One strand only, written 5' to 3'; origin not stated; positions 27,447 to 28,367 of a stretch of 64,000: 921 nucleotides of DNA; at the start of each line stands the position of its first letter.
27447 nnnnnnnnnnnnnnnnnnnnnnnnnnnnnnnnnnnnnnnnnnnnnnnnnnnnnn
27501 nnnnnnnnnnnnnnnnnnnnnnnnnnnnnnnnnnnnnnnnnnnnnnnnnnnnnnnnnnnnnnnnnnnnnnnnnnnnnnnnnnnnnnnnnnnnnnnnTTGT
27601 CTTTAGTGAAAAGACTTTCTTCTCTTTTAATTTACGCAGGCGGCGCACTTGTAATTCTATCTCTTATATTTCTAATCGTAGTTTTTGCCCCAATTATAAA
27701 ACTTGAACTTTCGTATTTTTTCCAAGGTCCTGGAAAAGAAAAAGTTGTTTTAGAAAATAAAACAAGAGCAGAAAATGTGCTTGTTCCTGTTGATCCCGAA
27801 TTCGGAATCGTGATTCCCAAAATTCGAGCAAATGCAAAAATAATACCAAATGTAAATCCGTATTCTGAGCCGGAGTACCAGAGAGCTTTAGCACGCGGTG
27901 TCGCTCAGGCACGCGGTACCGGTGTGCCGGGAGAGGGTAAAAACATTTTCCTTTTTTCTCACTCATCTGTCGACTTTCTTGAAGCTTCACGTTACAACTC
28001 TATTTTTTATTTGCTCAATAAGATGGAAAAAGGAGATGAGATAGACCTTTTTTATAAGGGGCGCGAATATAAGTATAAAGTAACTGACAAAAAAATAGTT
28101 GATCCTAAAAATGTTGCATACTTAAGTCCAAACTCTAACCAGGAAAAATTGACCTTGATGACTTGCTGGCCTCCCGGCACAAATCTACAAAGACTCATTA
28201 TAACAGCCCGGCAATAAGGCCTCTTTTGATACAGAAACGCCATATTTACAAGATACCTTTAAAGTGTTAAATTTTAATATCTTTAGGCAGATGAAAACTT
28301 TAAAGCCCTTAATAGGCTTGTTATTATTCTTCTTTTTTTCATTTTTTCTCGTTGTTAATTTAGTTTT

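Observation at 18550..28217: Two sortase-substrate modules sharing a non-canonical sorting signal with a conserved (Q)VLGAST box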

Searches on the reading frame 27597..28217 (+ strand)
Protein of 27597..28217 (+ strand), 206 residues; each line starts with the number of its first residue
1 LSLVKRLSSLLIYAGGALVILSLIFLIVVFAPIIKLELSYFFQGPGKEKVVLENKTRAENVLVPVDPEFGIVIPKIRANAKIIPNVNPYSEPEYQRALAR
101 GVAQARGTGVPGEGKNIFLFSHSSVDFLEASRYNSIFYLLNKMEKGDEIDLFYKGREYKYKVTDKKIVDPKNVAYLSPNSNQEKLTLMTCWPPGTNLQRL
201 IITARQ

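Call 5: search_protein_families(library=ncbifam, proteins=[window:27597-28217:+], max_evalue=0.1)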
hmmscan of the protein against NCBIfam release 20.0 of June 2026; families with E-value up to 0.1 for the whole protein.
window:27597-28217:+ (206 aa): 7 families
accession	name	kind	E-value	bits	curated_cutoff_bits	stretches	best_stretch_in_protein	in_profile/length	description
NF033745.1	class_C_sortase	subfamily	1.3e-20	74.1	160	1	69-205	93-219/220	class C sortase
TIGR01076.1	sortase_fam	subfamily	7.6e-15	54.9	39.35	1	96-204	21-125/136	sortase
NF058671.1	sortase_SrtD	exception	1.1e-13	51.3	140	1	73-204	69-185/187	class D sortase, LPxTATN-specific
NF033746.1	class_D_sortase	subfamily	1.3e-13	50.9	165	1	72-205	14-132/135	class D sortase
TIGR03784.1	marine_sortase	equivalog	3.4e-08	33.3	158.25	1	133-192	99-158/174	class GN sortase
NF033747.1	class_E_sortase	subfamily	7.6e-07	29.2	160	1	96-204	94-203/211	class E sortase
NF033748.1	class_F_sortase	subfamily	0.029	14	166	1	107-190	52-133/155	class F sortase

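Call 6: search_protein_families(library=pfam, proteins=[window:27597-28217:+], max_evalue=0.1)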
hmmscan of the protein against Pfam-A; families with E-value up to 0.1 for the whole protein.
window:27597-28217:+ (206 aa): 2 families
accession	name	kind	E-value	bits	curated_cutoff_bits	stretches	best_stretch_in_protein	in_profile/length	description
PF04203.18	Sortase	-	1.1e-23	83.7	26.6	1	71-205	1-123/125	Sortase domain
PF15125.11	TMEM238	-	0.033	14.9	27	1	8-30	32-54/64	TMEM238 protein family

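Call 13: find_homologous_proteins(query=window:27597-28217:+, max_evalue=0.00001)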
Query window:27597-28217:+ (206 aa): 2160 proteins with E <= 0.00001 among 2435 candidates; the best 120 are listed.
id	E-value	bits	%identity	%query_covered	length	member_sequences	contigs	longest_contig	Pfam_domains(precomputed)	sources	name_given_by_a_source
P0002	3.3e-128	443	100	99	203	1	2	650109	PF04203.19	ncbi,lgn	-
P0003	2.0e-79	284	65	97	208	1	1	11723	PF04203.19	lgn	-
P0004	1.2e-77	278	63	98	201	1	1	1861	PF04203.19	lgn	-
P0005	3.1e-76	274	63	98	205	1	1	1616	PF04203.19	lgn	-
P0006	7.0e-74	266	62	98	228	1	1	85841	PF04203.19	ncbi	-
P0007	9.4e-74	266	63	98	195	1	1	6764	PF04203.19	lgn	-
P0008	1.4e-73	265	60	98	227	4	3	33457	PF04203.19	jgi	-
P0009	1.8e-72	261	58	98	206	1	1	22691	PF04203.19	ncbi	-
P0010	1.9e-67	245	59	96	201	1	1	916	PF04203.19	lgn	-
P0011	2.5e-67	245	60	98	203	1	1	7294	PF04203.19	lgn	-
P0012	5.8e-67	243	57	97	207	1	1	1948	PF04203.19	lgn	-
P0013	6.9e-66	240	56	98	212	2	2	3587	PF04203.19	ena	-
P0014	1.1e-65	239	59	98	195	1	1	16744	PF04203.19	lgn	-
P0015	1.3e-65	239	57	98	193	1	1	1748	PF04203.19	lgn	-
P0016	1.9e-65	239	53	98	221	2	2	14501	PF04203.19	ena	-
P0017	4.6e-65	237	59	86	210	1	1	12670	PF04203.19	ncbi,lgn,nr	ncbi:MAG: sortase [bacterium]|nr:sortase [bacterium]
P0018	7.7e-65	237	55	95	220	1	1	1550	PF04203.19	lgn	-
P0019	1.2e-64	236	55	99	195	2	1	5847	PF04203.19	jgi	jgi:sortase A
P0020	5.1e-64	234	55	100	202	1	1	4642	PF04203.19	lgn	-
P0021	6.6e-64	234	55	96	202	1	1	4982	PF04203.19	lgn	-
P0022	6.9e-64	233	53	97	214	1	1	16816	PF04203.19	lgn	-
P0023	8.4e-64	233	54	98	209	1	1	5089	PF04203.19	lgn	-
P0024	1.3e-63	233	56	98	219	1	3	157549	PF04203.19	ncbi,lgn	-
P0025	1.6e-63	232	52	97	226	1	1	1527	PF04203.19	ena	-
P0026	2.0e-63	232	54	98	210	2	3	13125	PF04203.19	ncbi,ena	-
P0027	2.2e-63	232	53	99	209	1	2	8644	PF04203.19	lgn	-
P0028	4.8e-63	231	56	95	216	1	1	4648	PF04203.19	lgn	-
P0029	5.7e-63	230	58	98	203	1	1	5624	PF04203.19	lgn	-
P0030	8.4e-63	230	50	98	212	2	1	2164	PF04203.19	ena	-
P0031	9.6e-63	230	56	98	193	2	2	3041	PF04203.19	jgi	jgi:LPXTG-site transpeptidase (sortase) family protein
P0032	1.1e-62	229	53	98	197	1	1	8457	PF04203.19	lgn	-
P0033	1.6e-62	229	54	98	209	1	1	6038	PF04203.19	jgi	jgi:sortase A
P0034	1.7e-62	229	52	98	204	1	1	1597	PF04203.19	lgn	-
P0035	1.8e-62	229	55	99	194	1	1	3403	PF04203.19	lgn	-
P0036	2.0e-62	229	52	98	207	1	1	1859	PF04203.19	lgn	-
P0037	2.2e-62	229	56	97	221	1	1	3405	PF04203.19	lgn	-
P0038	4.4e-62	228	50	100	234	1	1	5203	PF04203.19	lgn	-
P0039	5.0e-62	227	57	86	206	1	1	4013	PF04203.19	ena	-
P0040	5.8e-62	227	53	98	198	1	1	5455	PF04203.19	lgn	-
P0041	7.5e-62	227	54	97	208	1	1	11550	PF04203.19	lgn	-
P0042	2.0e-61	225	55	96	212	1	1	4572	PF04203.19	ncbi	-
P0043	2.3e-61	225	53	99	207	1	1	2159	PF04203.19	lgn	-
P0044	2.6e-61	225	55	98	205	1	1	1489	PF04203.19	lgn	-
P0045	2.9e-61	225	54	98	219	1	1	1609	PF04203.19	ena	-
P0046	3.2e-61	225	58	89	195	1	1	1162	PF04203.19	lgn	-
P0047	3.3e-61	225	53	98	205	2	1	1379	PF04203.19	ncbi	-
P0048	3.4e-61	225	54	98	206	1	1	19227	PF04203.19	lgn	-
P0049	4.5e-61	224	53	98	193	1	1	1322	PF04203.19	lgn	-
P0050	5.6e-61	224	52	98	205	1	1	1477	PF04203.19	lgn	-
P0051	6.0e-61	224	56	97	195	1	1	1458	PF04203.19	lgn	-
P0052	6.2e-61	224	54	97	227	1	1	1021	PF04203.19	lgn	-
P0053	7.0e-61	224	52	98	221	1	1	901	PF04203.19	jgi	jgi:LPXTG-site transpeptidase (sortase) family protein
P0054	7.0e-61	224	53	96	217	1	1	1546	PF04203.19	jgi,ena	-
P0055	8.1e-61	223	52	98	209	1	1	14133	PF04203.19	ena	-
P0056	9.4e-61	223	51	98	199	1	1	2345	PF04203.19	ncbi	-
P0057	1.2e-60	223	50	100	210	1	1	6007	PF04203.19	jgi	-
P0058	1.7e-60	222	51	96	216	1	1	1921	PF04203.19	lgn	-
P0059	1.8e-60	222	52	97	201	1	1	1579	PF04203.19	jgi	jgi:LPXTG-site transpeptidase (sortase) family protein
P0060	1.9e-60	222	54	98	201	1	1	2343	PF04203.19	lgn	-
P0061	1.9e-60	222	52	97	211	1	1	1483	PF04203.19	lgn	-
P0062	2.0e-60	222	52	88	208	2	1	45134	PF04203.19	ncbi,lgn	-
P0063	2.1e-60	222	50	98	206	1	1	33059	PF04203.19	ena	-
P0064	2.4e-60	222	52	97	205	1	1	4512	PF04203.19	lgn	-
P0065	2.7e-60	222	53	96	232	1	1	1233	PF04203.19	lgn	-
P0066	2.7e-60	222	55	98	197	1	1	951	PF04203.19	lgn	-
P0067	3.6e-60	221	54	98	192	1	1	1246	PF04203.19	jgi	-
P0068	4.5e-60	221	54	95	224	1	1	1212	PF04203.19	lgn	-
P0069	4.6e-60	221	54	96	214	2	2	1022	PF04203.19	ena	-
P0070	4.8e-60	221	54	98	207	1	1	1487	PF04203.19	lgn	-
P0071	4.9e-60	221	52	99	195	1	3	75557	PF04203.19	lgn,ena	-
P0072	5.3e-60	221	54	97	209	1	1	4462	PF04203.19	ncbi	-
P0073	5.8e-60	221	53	99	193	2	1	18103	PF04203.19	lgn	-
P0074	6.3e-60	221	53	98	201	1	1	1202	PF04203.19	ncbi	-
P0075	6.7e-60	220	53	95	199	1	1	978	PF04203.19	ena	-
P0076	6.8e-60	220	54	98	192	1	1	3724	PF04203.19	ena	-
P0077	6.8e-60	220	52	98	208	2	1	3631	PF04203.19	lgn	-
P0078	6.9e-60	220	53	96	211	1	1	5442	PF04203.19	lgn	-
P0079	7.3e-60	220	53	98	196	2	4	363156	PF04203.19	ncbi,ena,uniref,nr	ncbi:hypothetical protein A2572_04670 [Candidatus Collierbacteria bacterium RIFOXYD1_FULL_40_9]|unir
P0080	8.2e-60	220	53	96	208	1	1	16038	PF04203.19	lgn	-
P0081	8.4e-60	220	53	98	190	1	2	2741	PF04203.19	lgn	-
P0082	8.5e-60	220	51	97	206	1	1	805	PF04203.19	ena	-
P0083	9.9e-60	220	51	98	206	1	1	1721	PF04203.19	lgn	-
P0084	1.0e-59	220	51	98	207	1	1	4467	PF04203.19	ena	-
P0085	1.0e-59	220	51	98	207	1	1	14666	PF04203.19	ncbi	-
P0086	1.1e-59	220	55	85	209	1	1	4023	PF04203.19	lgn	-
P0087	1.6e-59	219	53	97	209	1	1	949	PF04203.19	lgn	-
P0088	1.6e-59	219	53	99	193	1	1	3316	PF04203.19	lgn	-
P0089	1.7e-59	219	53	96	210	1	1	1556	PF04203.19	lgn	-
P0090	1.7e-59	219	54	99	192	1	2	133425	PF04203.19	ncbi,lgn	-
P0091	1.7e-59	219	50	93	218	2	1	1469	PF04203.19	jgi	jgi:sortase A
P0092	1.9e-59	219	54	98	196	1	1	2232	PF04203.19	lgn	-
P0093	2.0e-59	219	53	86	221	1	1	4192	PF04203.19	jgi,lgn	jgi:sortase A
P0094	2.1e-59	219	50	98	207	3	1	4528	PF04203.19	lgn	-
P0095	2.1e-59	219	52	90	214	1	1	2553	PF04203.19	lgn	-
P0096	2.2e-59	219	51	97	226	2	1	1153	PF04203.19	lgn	-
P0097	2.2e-59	219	54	98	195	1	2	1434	PF04203.19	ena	-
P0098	2.4e-59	219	52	95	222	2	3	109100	PF04203.19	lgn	-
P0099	2.4e-59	219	54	97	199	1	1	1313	PF04203.19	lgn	-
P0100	2.5e-59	219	52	99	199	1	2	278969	PF04203.19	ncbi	-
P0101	2.5e-59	219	53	95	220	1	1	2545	PF04203.19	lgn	-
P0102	2.6e-59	218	54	96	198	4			PF04203.19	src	-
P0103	2.6e-59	218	53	94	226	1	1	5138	PF04203.19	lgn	-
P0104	2.7e-59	218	48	97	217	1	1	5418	PF04203.19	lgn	-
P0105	2.8e-59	218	55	98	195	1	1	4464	PF04203.19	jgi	jgi:sortase A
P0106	3.1e-59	218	54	99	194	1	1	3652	PF04203.19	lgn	-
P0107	3.1e-59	218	55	89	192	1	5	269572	PF04203.19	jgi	-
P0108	3.1e-59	218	50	94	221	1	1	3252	PF04203.19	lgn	-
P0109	4.0e-59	218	53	99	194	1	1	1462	PF04203.19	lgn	-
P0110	4.9e-59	218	55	89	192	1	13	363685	PF04203.19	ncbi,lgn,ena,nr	ncbi:MAG: hypothetical protein A2798_01770 [Candidatus Levybacteria bacterium RIFCSPHIGHO2_01_FULL_3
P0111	5.0e-59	218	52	93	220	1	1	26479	PF04203.19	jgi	jgi:LPXTG-site transpeptidase (sortase) family protein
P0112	5.1e-59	218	51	98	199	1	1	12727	PF04203.19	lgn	-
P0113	5.5e-59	217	53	99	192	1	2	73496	PF04203.19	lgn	-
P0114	6.0e-59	217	53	98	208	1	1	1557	PF04203.19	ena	-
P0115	6.3e-59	217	55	98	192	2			PF04203.19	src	-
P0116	6.7e-59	217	54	98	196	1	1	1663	PF04203.19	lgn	-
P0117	6.7e-59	217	52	96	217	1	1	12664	PF04203.19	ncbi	-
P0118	7.1e-59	217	54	95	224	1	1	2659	PF04203.19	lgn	-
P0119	7.2e-59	217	54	98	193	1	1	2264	PF04203.19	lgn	-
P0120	7.5e-59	217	54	95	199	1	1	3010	PF04203.19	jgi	jgi:LPXTG-site transpeptidase (sortase) family protein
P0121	7.9e-59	217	55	97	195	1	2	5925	PF04203.19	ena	-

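Call 15: find_related_loci(query=A2, collection=genome_contigs, flank=10000)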
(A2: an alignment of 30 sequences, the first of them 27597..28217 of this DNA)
Query A2 (206 aa) in genome_contigs; peptide patterns used: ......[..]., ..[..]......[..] (x = any residue, [..] = any of these).
512 stretches matched a pattern; 328 encode a relative of the query (tblastn E <= 1e-3); the best 80 are kept; 80 distinct loci.
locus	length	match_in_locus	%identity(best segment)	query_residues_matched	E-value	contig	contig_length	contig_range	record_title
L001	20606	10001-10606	60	3-204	1e-79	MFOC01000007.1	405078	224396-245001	MAG: Candidatus Levybacteria bacterium RIFCSPHIGHO2_02_FULL_40_18 rifcsphigho2_02_scaffold_49, whole genome shotgun sequ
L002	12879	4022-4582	55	9-204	2e-68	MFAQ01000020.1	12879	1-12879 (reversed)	MAG: Candidatus Collierbacteria bacterium RIFOXYD1_FULL_40_9 rifoxyd1_full_scaffold_3612, whole genome shotgun sequence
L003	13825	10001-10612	52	4-205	9e-67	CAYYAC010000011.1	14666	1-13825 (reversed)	MAG TPA_asm: uncultured Gammaproteobacteria bacterium isolate SRP200132_co2_12 genome assembly, contig: NODE_3420_length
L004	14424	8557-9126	52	5-204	5e-67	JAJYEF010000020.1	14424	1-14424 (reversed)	MAG: bacterium isolate DBS1-1.bin22 NODE_7275_length_14424_cov_2.225082, whole genome shotgun sequence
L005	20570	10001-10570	55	6-202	1e-66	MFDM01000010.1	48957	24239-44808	MAG: Candidatus Daviesbacteria bacterium RIFCSPLOWO2_01_FULL_39_12 rifcsplowo2_01_scaffold_1833, whole genome shotgun se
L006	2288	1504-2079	54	1-202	1e-67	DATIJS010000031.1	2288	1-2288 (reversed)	MAG TPA_asm: Candidatus Saccharimonadales bacterium isolate SMAG_U15697 k141_79666, whole genome shotgun sequence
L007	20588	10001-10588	55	2-205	4e-66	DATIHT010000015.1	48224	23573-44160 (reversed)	MAG TPA_asm: Candidatus Saccharimonadales bacterium isolate SMAG_U15645 k141_727852, whole genome shotgun sequence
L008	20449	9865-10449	54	7-205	4e-66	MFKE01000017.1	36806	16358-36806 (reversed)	MAG: Candidatus Gottesmanbacteria bacterium RIFOXYB1_FULL_47_11 rifoxyb1_full_scaffold_367, whole genome shotgun sequenc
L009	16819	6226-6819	53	1-205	9e-66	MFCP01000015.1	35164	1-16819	MAG: Candidatus Daviesbacteria bacterium RIFCSPHIGHO2_01_FULL_40_11 rifcsphigho2_01_scaffold_1939, whole genome shotgun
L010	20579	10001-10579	52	4-204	1e-65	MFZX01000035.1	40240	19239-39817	MAG: Candidatus Roizmanbacteria bacterium RIFCSPHIGHO2_12_FULL_37_23 rifcsphigho2_12_scaffold_3986, whole genome shotgun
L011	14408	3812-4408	51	15-206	2e-65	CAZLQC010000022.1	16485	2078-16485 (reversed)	MAG TPA_asm: uncultured Bdellovibrionales bacterium isolate SRP286056_co1_457 genome assembly, contig: NODE_4272_length_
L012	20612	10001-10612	49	9-206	8e-65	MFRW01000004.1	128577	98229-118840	MAG: Candidatus Moranbacteria bacterium RIFCSPHIGHO2_01_FULL_55_24 rifcsphigho2_01_scaffold_474, whole genome shotgun se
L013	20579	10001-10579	51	6-205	1e-64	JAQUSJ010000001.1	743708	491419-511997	MAG: Candidatus Daviesbacteria bacterium isolate STD1_94 NODE_9_length_743708_cov_15.213565_Sandtown_D1, whole genome sh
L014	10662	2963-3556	54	15-206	2e-64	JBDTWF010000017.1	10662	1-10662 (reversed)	MAG: Candidatus Moraniibacteriota bacterium isolate cluster3_bin.85 NODE_27969_length_10662_cov_6.013199, whole genome s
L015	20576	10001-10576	50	8-202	4e-64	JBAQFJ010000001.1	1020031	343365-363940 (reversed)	MAG: Microgenomates group bacterium isolate MFD12003_ilm_asm_bin4 k127_26405, whole genome shotgun sequence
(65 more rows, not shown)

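Call 48: search_solved_structures(query=window:27597-28217:+, max_evalue=0.001)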
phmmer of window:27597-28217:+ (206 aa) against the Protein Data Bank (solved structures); distinct sequences matched with E-value up to 0.001: 36.
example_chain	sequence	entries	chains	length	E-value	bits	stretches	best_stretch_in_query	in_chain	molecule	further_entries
6ixz_A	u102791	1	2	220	7.3e-09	39.1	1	97-203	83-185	Sortase family protein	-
7d6p_A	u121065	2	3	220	7.7e-09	39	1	97-203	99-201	Sortase family protein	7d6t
8t28_A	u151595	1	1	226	8.1e-09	39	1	96-204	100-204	Class C sortase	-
2xwg_A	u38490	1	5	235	8.5e-09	38.9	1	72-204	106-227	SORTASE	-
6bwe_A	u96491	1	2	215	9.3e-07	32.2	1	98-205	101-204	Putative fimbrial associated sortase-like protein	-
5k9a_A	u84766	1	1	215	9.5e-07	32.2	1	98-205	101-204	Putative fimbrial associated sortase-like protein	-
24rr_A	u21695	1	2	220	1.5e-06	31.6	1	95-203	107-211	Ebp pilus assembly class C sortase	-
8gr6_A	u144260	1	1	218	3.8e-06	30.2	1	115-203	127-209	Sortase-like protein, putative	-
4g1j_A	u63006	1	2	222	7.4e-06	29.3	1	82-204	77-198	Sortase family protein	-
3rbi_A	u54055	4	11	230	7.8e-06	29.2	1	82-204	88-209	Sortase family protein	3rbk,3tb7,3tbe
7cg9_A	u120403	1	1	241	1e-05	28.8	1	99-205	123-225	Class C sortase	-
8gmx_A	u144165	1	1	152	1.1e-05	28.7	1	95-205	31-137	Class C sortase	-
3o0p_A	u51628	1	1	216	1.1e-05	28.7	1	88-203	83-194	Sortase family protein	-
7s56_A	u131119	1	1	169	1.7e-05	28.1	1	70-204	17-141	Class A sortase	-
3rcc_A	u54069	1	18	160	1.9e-05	28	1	70-204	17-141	Sortase SrtA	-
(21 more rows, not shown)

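Call 51: find_encoding_contigs(protein=P0002, flank=1000, max_places=2)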
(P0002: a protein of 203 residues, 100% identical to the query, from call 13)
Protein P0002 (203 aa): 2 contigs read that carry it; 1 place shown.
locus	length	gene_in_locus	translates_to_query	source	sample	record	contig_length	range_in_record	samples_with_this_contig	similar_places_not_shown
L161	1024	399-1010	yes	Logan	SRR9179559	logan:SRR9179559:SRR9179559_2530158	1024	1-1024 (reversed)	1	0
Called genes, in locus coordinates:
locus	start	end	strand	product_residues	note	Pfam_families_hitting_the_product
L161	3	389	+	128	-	?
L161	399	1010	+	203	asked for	PF04203:Sortase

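Call 63: predict_structure(alignment_id=A2)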
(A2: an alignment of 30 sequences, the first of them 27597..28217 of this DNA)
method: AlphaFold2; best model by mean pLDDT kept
length: 206 residues; sequences in the alignment: 30
mean_pLDDT: 83.6   pTM: 0.76
mean pLDDT of the five models: 83.6, 81.6, 81.4, 81.4, 80.5
residues with pLDDT >= 90: 94; 70-90: 76; 50-70: 33; < 50: 3
segments of 3 or more residues with pLDDT < 50: none
pLDDT, mean of each block of 10 residues (from residue 1): 88 97 91 82 68 54 87 91 92 86 92 93 61 70 94 95 91 74 89 73 94
secondary structure, 60 per line:
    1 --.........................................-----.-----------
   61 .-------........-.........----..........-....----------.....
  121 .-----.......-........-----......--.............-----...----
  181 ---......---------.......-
elements in order: H3-43 E69-73 E78-86 H91-100 E102-105 E116-121 H127-133 H135-142 E148-153 E156-168 E184-189 E199-205

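Call 66: fold_search(model_id=the predicted structure, library=pdb)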
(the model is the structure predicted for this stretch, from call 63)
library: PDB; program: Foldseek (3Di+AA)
matches with E <= 10: 358; with E <= 0.001: 139
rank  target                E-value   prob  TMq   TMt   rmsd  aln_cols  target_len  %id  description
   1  2xwg_D                1.5e-11  1.00  0.54  0.60  14.9       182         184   24  Crystal structure of sortase C-1 from Actinomyces oris (formerly Actinomyces naeslundii) (released 2011-02-23)
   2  2xwg_E                3.9e-11  1.00  0.54  0.62   3.6       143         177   29  Crystal structure of sortase C-1 from Actinomyces oris (formerly Actinomyces naeslundii) (released 2011-02-23)
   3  2xwg_C                4.4e-11  1.00  0.54  0.63  13.8       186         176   26  Crystal structure of sortase C-1 from Actinomyces oris (formerly Actinomyces naeslundii) (released 2011-02-23)
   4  2xwg_A                5.0e-11  1.00  0.54  0.61  14.9       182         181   24  Crystal structure of sortase C-1 from Actinomyces oris (formerly Actinomyces naeslundii) (released 2011-02-23)
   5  4g1j_A                8.7e-11  1.00  0.54  0.55  15.6       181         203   22  Sortase C1 of GBS Pilus Island 1 (released 2012-12-05)
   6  2xwg_B                9.3e-11  1.00  0.54  0.60  15.0       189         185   24  Crystal structure of sortase C-1 from Actinomyces oris (formerly Actinomyces naeslundii) (released 2011-02-23)
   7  5k9a                  1.0e-10  1.00  0.54  0.52  14.4       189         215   22  Sortase A from Corynebacterium diphtheriae (released 2016-06-15)
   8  3o0p                  1.3e-10  1.00  0.54  0.57  16.4       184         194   22  Pilus-related Sortase C of Group B Streptococcus (released 2011-03-09)
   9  4g1j_B                1.9e-10  1.00  0.54  0.56  17.2       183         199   20  Sortase C1 of GBS Pilus Island 1 (released 2012-12-05)
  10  6bwe_B                2.1e-10  1.00  0.54  0.59   3.4       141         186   26  Sortase A from Corynebacterium diphtheriae, lid mutant (released 2017-12-27)
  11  3rbi_B                2.5e-10  1.00  0.54  0.57  14.2       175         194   23  The Type III Crystal Structure of Streptococcus agalactiae Sortase C1 (released 2011-09-07)
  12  6ixz_B                3.0e-10  1.00  0.50  0.58   3.1       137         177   26  X-ray structure of sortase C from Clostridium perfringens SM101 (released 2019-08-14)
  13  3tbe_B                3.0e-10  1.00  0.53  0.57  15.0       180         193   23  The crystal structure of the complex of Streptococcus agalactiae sortase C1 and MTSET (released 2011-10-26)
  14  6ixz_A                3.6e-10  1.00  0.52  0.56  14.7       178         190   22  X-ray structure of sortase C from Clostridium perfringens SM101 (released 2019-08-14)
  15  3rbj_B                3.8e-10  1.00  0.52  0.56  15.1       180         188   22  Crystal Structure of the lid-mutant of Streptococcus agalactiae Sortase C1 (released 2011-09-07)
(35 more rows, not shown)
